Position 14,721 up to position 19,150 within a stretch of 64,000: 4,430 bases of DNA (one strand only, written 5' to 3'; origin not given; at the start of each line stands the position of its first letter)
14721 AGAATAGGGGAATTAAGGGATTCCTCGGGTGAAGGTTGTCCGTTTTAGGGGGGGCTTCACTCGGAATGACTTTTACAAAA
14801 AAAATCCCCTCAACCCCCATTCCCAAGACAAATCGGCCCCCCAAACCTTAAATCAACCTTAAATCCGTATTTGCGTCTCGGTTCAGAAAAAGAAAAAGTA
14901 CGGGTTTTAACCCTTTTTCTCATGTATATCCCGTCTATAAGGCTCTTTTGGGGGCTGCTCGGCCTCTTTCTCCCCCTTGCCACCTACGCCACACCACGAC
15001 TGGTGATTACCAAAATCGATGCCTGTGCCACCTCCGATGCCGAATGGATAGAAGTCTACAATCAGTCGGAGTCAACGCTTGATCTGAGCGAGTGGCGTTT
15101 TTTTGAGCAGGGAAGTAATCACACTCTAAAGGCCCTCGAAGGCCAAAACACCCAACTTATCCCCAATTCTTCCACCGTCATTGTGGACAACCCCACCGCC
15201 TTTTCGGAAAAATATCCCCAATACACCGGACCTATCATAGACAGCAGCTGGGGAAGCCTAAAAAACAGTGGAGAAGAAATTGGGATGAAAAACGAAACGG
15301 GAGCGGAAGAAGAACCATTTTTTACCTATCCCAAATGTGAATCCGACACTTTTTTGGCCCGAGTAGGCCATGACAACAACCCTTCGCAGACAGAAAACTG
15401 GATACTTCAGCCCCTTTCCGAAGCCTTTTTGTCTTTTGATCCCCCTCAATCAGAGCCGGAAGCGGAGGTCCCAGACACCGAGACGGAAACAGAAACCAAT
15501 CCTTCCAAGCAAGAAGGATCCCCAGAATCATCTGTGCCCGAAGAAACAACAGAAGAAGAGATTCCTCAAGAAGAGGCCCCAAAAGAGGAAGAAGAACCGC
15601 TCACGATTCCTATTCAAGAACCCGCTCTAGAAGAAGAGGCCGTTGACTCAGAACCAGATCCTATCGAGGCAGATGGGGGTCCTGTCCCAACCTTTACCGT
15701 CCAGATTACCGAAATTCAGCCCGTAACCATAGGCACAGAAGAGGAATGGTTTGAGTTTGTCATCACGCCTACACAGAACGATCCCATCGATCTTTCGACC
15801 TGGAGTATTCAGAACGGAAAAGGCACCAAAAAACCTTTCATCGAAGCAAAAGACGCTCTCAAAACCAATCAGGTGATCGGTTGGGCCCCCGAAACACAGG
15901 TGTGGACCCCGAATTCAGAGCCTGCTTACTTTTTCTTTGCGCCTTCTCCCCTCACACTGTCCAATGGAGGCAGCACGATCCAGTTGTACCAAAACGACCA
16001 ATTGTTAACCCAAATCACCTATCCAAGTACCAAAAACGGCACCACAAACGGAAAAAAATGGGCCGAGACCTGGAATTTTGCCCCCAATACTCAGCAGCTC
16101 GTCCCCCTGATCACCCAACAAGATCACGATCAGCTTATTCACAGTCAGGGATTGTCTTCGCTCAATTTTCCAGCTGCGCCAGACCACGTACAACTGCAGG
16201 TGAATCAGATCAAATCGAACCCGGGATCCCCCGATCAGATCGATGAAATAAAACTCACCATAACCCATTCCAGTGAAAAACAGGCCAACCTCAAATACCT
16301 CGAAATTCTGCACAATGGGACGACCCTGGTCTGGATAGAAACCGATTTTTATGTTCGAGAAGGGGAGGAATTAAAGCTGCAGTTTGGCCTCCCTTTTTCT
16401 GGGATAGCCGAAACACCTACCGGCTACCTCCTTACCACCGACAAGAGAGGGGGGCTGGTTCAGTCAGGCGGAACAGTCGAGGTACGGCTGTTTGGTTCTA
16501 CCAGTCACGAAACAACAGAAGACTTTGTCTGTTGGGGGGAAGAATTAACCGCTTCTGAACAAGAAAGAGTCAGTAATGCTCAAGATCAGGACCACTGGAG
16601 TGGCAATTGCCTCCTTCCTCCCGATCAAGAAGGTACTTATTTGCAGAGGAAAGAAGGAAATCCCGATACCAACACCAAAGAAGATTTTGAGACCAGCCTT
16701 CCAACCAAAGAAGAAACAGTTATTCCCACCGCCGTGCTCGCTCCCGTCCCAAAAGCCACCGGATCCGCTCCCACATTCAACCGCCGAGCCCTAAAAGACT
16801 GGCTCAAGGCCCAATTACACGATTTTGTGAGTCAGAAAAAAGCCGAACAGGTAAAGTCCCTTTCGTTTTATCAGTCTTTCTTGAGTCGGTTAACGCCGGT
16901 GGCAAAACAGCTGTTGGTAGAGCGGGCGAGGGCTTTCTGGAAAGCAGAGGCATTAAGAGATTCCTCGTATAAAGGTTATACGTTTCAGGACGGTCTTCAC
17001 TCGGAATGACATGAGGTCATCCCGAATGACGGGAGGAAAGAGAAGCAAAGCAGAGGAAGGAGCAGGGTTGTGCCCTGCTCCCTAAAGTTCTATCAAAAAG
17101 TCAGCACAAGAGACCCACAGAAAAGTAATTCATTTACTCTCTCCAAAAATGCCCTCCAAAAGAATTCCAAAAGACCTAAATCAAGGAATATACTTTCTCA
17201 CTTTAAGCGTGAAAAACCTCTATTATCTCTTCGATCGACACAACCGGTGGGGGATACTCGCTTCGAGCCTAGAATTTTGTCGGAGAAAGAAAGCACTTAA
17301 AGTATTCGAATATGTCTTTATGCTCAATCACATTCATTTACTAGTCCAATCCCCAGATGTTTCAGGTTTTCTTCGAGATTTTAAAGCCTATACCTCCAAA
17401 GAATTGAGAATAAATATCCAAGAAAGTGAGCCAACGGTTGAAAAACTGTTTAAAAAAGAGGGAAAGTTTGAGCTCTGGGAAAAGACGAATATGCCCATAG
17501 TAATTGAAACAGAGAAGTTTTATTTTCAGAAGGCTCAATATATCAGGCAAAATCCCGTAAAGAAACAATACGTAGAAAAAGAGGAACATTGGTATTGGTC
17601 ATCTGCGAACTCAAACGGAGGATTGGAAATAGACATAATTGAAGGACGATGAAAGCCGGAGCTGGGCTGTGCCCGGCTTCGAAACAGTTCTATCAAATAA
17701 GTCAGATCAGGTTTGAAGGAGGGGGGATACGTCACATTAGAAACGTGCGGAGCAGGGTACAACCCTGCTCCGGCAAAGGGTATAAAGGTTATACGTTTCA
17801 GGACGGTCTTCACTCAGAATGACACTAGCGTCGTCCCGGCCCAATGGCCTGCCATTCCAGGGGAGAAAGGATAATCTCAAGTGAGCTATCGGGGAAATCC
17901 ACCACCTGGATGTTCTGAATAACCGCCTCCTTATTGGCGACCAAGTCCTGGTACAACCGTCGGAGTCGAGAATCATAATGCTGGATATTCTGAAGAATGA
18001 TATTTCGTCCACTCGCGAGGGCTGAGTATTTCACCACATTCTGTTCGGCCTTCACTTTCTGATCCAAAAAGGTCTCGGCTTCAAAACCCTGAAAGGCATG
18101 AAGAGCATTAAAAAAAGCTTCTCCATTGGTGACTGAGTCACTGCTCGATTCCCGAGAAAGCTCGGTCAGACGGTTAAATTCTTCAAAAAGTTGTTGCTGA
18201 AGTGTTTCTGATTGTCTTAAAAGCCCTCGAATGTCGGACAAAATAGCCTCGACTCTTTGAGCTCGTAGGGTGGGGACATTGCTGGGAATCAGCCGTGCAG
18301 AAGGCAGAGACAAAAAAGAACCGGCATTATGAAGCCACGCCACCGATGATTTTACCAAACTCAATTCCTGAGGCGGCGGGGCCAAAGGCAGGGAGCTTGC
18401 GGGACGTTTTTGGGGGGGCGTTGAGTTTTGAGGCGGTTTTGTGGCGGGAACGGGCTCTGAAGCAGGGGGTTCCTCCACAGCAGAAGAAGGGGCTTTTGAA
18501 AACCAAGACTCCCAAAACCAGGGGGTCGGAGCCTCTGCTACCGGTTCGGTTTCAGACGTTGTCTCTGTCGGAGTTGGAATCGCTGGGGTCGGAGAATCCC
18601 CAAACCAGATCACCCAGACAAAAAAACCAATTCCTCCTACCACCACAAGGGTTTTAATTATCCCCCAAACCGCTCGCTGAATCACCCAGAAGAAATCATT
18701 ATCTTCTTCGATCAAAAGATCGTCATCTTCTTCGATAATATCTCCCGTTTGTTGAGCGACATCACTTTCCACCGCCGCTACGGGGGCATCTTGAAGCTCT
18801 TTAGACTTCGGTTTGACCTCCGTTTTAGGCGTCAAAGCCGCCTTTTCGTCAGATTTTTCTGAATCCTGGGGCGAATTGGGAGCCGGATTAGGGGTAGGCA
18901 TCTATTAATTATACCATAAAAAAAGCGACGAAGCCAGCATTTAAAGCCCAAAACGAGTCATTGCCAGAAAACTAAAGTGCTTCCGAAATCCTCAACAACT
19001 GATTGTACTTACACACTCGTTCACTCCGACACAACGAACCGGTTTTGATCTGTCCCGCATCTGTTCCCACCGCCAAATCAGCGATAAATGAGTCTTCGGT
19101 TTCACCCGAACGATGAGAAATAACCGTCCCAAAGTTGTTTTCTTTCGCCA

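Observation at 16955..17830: RAYT gene bracketed by inverted REP hairpins and inserted between two convergent stop codons with a 45-bp duplication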

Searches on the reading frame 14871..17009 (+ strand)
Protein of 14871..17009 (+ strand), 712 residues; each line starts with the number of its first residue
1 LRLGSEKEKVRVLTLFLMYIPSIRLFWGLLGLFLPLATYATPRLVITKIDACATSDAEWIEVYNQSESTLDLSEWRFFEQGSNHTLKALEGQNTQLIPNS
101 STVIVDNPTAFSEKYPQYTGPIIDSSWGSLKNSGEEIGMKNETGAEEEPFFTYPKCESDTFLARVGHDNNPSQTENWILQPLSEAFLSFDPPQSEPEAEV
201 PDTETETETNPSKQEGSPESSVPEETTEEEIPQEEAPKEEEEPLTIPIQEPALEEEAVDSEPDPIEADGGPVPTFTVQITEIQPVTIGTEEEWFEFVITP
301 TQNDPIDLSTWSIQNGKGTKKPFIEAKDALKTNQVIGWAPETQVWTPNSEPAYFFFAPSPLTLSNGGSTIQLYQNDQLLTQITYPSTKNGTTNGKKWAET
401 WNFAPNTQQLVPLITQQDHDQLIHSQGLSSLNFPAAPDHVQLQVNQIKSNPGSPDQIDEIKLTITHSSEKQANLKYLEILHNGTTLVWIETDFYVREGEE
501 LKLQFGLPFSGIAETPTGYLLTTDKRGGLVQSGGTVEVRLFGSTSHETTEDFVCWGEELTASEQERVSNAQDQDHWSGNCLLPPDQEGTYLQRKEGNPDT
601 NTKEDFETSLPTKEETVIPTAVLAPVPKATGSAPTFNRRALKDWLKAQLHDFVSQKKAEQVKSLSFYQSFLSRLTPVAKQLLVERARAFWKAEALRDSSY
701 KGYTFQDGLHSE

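Call 6: search_protein_families(library=pfam, proteins=[window:14871-17009:+], max_evalue=0.01)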
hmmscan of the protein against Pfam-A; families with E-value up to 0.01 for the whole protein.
window:14871-17009:+ (712 aa): 1 family
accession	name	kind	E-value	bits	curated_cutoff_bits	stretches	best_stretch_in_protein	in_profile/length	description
PF00932.25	LTD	-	2.1e-15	57.4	34.3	2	38-145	2-100/109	Lamin Tail Domain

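Call 9: search_protein_families(library=ncbifam, proteins=[window:14871-17009:+], max_evalue=0.01)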
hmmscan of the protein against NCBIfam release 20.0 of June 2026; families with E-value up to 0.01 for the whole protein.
window:14871-17009:+ (712 aa): 0 families

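Call 16: find_homologous_proteins(query=window:14871-17009:+)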
Query window:14871-17009:+ (712 aa): 4 proteins with E <= 0.001 among 7628 candidates.
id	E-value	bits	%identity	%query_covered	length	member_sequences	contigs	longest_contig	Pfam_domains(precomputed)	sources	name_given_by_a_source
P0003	0.0e+0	1583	100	98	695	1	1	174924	PF00932.26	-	-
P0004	3.7e-100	355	37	78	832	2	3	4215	PF00932.26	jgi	-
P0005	1.7e-41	161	35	43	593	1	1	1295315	PF00932.26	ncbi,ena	-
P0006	1.9e-22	98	38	20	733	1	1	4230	PF00801.27,PF00932.26,PF18911.7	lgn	-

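Call 18: find_encoding_contigs(protein=P0004, flank=5000, max_places=5)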
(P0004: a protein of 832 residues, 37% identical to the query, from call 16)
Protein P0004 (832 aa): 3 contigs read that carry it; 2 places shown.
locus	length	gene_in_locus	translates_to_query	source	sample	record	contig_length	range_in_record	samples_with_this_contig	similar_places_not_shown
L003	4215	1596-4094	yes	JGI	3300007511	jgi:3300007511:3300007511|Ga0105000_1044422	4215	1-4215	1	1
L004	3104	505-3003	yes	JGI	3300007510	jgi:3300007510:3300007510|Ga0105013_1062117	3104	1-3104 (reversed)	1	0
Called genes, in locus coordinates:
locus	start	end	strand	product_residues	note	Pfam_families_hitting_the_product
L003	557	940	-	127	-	PF06397:Desulfoferrod_N, PF01880:Desulfoferrodox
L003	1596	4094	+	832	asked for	PF00932:LTD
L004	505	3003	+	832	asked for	PF00932:LTD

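Call 19: find_encoding_contigs(protein=P0005, flank=6000, max_places=3)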
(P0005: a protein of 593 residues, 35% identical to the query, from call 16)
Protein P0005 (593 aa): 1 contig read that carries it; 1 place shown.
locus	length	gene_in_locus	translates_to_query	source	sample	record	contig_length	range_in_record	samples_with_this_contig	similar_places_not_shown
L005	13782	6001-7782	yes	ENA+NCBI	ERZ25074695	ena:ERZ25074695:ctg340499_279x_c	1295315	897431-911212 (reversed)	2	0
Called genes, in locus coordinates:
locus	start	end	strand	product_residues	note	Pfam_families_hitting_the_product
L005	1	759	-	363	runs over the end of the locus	PF01321:Creatinase_N, PF00557:Peptidase_M24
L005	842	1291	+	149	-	PF13083:KH_KhpA-B, PF01424:R3H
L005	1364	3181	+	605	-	PF01411:tRNA-synt_2c, PF07973:tRNA_SAD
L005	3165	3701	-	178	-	-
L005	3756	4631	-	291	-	PF00849:PseudoU_synth_2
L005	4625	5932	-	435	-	PF03023:MurJ, PF13440:Polysacc_synt_3, PF01554:MatE (weak)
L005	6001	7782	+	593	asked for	PF00932:LTD (faint)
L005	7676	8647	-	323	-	-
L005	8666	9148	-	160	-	PF02075:RuvC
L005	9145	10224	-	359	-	PF09561:RE_HpaII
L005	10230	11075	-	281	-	PF00145:DNA_methylase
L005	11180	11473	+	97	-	PF01371:Trp_repressor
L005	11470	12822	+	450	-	PF04715:, PF00425:Chorismate_bind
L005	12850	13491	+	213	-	PF13563:2_5_RNA_ligase2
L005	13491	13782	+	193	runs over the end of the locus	PF00117:GATase, PF07722:Peptidase_C26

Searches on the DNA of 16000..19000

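Call 53: search_rna_families(source=window, start=16000, end=19000, threshold=evalue, max_evalue=1)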
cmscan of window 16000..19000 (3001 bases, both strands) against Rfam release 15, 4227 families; matches with E-value up to 1: 1.
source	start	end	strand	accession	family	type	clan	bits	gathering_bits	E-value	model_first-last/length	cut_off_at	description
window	17002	17083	+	RF02875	AS-pc01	Gene; antisense;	-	22.8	79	0.58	1-99/99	no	Antisense to pHK01_035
